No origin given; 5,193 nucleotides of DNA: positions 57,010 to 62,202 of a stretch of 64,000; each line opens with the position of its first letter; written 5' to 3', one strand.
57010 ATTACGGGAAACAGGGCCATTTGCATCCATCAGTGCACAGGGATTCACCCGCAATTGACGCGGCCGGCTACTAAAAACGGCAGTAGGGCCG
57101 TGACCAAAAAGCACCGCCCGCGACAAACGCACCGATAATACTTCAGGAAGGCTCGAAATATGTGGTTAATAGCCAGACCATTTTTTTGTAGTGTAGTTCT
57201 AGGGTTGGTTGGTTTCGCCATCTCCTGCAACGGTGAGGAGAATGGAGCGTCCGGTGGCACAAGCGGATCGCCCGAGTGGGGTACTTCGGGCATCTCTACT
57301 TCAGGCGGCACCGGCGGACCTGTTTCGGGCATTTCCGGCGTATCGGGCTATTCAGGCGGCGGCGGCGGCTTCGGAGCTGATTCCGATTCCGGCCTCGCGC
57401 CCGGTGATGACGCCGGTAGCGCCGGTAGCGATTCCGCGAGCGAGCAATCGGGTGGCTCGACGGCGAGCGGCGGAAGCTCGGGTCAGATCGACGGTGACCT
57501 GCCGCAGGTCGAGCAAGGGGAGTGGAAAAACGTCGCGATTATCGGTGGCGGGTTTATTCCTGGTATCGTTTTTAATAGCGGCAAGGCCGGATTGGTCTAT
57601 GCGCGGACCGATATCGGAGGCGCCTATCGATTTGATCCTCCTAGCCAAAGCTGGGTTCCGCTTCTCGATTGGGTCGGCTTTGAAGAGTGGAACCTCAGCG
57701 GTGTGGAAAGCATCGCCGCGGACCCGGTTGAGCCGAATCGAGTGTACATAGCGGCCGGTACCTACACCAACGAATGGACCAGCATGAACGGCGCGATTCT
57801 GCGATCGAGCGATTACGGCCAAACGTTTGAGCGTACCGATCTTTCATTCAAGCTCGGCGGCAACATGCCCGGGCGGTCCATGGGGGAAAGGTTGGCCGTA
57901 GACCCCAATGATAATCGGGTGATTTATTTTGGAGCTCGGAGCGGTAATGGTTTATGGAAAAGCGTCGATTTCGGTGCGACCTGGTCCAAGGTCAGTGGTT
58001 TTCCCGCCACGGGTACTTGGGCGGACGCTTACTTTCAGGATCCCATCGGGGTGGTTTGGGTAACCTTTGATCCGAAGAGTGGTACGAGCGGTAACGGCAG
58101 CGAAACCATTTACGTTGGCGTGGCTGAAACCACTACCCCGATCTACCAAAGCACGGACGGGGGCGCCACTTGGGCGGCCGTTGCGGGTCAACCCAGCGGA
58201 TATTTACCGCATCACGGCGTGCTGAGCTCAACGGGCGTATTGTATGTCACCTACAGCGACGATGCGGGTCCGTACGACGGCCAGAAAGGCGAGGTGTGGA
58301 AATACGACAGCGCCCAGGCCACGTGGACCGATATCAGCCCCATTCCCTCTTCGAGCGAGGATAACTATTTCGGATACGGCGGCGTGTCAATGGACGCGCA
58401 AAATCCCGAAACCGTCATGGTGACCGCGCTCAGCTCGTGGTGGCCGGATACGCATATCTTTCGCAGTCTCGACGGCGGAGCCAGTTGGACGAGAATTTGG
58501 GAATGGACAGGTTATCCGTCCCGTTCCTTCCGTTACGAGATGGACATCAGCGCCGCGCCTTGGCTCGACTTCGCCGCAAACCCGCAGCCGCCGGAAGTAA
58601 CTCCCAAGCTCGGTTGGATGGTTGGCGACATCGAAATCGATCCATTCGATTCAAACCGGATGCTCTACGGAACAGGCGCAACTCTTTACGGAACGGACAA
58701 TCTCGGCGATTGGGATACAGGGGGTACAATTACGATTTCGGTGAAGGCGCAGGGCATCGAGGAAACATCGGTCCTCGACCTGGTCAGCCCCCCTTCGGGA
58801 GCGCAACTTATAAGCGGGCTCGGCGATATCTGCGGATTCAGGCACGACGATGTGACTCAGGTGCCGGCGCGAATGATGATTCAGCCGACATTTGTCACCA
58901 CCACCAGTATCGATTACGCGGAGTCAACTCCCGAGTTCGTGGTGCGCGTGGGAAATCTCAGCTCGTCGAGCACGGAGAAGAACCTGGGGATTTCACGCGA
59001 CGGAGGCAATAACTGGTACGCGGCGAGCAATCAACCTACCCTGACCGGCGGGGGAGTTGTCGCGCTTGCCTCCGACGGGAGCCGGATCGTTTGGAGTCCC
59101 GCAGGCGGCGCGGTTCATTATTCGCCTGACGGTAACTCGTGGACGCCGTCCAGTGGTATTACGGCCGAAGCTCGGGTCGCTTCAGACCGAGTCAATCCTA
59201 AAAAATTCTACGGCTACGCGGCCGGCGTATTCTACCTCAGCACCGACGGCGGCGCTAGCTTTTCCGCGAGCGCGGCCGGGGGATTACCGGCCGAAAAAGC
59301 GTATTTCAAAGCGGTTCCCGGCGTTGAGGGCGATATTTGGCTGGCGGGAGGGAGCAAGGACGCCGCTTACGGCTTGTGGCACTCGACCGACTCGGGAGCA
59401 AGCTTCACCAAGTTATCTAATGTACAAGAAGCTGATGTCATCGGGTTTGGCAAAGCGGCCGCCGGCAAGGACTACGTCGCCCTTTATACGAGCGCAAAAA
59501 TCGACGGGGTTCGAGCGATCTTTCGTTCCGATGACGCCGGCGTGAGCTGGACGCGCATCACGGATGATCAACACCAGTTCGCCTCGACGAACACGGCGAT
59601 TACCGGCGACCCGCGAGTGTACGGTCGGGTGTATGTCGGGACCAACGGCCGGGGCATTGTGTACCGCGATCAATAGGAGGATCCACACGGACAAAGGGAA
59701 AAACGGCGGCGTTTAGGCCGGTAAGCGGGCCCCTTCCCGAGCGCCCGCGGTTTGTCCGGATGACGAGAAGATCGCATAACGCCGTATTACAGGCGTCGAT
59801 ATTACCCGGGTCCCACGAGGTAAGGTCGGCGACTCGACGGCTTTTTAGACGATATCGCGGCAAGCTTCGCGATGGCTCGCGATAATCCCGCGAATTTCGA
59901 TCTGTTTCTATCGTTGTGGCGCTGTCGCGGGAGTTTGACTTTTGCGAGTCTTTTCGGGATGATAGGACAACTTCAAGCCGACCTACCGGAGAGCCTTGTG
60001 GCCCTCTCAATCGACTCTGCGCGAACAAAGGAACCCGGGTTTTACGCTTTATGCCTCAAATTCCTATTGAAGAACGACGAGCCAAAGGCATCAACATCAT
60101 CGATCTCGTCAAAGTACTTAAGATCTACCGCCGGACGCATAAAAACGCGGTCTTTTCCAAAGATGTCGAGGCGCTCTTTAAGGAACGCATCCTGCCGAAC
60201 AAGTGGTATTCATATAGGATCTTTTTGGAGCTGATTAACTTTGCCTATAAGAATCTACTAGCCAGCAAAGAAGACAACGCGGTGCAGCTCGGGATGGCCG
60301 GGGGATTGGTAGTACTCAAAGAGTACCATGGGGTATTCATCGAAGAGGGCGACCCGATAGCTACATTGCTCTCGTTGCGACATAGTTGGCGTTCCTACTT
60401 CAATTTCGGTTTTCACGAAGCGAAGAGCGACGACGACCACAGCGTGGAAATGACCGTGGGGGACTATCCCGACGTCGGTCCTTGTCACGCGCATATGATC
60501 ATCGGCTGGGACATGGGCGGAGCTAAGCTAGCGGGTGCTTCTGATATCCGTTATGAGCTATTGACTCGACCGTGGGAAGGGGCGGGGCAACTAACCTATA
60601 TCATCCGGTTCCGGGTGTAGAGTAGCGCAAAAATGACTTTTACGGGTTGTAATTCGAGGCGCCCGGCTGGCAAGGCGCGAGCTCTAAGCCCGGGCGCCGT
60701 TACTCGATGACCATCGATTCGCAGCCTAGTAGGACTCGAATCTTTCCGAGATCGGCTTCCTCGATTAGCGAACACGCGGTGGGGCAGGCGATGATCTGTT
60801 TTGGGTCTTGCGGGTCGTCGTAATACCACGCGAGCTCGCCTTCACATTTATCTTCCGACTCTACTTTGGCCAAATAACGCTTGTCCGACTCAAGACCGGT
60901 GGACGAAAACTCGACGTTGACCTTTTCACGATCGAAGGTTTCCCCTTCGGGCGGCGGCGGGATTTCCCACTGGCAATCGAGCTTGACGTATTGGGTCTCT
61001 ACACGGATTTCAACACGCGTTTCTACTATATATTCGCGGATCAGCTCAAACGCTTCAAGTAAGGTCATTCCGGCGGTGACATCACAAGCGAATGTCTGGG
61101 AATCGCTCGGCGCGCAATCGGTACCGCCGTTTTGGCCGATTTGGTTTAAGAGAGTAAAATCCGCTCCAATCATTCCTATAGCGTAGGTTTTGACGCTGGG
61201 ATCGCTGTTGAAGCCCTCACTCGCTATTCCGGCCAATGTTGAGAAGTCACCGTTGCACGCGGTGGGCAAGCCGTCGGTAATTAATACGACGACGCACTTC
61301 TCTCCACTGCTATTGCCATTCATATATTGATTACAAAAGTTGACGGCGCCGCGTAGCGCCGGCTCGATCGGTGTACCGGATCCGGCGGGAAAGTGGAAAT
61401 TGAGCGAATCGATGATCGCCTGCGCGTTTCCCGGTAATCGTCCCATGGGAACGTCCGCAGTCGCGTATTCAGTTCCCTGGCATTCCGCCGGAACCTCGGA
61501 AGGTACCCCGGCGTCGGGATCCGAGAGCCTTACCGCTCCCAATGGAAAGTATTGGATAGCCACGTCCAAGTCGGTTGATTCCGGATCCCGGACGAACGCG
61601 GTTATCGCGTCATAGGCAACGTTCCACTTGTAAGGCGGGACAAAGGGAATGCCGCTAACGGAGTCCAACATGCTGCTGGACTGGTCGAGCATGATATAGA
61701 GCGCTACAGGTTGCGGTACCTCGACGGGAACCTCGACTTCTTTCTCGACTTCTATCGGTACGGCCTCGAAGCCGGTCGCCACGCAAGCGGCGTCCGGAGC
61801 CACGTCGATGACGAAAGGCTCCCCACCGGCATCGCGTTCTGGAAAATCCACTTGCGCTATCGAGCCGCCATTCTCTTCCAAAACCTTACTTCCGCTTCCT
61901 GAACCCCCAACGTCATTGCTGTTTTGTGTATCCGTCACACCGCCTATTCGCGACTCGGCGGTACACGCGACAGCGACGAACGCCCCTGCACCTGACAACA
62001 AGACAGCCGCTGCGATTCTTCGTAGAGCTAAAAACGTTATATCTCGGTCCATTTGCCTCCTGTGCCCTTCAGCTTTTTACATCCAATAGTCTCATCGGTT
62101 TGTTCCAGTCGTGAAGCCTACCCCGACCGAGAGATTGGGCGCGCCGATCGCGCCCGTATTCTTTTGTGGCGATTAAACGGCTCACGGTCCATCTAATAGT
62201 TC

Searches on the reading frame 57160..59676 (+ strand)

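Call 9: search_protein_families(library=ncbifam, proteins=[window:57160-59676:+], max_evalue=0.001)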
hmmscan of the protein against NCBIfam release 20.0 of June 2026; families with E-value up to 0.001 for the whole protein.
window:57160-59676:+ (838 aa): 2 families
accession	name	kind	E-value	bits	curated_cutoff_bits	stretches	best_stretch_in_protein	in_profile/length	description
NF045728.1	glycosyl_F510_1955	equivalog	1.3e-19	70.4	175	2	680-806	102-219/246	F510_1955 family glycosylhydrolase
NF047818.1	LIC11996_lipo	equivalog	3.7e-05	23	350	0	265-339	344-417/422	LIC11996 family lipoprotein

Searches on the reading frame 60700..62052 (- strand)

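Call 68: search_protein_families(library=pfam, proteins=[window:60700-62052:-], max_evalue=0.01)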
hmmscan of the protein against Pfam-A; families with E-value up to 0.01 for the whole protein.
window:60700-62052:- (450 aa): 2 families
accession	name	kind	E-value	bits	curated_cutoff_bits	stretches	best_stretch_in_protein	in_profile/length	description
PF00092.34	VWA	-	0.00017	22.3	23.8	1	209-310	60-155/174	von Willebrand factor type A domain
PF13519.12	VWA_2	-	0.00018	22.5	27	0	201-261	53-106/107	von Willebrand factor type A domain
